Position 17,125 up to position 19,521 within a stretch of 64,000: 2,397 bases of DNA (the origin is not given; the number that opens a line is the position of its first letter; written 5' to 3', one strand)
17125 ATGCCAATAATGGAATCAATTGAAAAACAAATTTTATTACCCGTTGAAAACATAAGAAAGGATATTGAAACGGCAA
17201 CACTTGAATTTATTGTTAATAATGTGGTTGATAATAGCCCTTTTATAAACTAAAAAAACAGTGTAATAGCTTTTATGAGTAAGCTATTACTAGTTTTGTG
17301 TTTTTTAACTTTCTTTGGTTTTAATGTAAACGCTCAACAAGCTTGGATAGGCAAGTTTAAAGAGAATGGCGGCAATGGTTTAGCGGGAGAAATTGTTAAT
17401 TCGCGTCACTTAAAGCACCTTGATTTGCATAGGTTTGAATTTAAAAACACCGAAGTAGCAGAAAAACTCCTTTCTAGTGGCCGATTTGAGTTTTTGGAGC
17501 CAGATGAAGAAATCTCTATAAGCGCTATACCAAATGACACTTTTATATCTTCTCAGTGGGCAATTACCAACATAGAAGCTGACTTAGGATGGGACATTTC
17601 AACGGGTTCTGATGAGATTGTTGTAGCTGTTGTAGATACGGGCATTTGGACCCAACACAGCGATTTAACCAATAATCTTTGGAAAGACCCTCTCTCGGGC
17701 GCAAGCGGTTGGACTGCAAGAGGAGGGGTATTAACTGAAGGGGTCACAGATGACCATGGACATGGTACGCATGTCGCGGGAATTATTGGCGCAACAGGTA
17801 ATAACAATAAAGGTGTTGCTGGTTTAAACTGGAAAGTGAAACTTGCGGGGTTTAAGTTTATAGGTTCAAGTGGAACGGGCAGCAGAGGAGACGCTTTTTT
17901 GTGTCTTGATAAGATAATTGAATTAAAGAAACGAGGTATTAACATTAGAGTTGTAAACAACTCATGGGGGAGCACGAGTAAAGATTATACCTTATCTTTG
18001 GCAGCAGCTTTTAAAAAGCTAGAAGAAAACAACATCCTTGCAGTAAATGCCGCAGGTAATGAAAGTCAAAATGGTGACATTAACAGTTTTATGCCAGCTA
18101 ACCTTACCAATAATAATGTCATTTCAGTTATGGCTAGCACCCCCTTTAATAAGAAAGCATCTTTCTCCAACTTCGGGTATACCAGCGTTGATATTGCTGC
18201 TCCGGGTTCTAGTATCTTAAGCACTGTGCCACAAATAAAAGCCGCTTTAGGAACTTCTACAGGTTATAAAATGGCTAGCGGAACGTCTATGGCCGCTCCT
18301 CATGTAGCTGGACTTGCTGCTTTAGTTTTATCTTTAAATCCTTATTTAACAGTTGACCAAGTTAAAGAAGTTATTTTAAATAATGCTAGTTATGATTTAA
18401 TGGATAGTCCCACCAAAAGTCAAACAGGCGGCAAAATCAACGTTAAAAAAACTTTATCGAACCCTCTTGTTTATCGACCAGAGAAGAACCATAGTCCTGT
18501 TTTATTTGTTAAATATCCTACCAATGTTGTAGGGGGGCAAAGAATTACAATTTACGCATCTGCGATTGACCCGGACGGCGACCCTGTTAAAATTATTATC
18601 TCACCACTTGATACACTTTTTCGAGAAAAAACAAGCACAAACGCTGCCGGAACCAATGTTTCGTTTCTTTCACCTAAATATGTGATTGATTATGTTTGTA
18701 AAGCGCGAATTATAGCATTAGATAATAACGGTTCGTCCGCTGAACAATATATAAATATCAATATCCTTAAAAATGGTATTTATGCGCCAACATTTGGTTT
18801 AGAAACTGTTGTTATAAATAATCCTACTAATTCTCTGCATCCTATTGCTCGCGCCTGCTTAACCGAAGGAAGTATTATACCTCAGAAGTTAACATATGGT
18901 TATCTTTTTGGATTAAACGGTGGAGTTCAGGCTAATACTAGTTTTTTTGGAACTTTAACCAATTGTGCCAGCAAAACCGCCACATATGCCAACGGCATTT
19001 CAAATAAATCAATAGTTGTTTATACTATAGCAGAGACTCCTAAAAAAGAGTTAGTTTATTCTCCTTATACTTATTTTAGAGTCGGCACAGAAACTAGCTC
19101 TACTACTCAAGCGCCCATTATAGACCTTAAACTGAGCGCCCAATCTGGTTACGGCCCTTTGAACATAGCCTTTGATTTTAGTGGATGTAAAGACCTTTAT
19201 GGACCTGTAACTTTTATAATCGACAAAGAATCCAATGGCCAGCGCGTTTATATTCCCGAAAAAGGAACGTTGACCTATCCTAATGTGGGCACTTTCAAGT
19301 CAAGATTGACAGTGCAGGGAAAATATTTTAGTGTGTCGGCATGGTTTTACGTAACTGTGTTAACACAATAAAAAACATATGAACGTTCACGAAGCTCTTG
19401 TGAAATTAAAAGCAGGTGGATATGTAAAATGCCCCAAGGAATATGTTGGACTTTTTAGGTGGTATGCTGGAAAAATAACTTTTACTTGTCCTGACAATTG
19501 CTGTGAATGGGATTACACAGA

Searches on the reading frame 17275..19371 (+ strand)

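Call 13: search_protein_families(library=phrogs, proteins=[window:17275-19371:+])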
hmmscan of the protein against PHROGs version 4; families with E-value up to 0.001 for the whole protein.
window:17275-19371:+ (698 aa): 3 families
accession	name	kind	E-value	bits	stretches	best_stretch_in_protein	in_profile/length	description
phrog_3677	-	other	4.9e-53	181.3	1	50-407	531-854/1125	protease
phrog_3964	-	unknown function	9.7e-15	55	1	89-379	259-556/779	-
phrog_9158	-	unknown function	2.4e-10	40.8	1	292-381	431-525/696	-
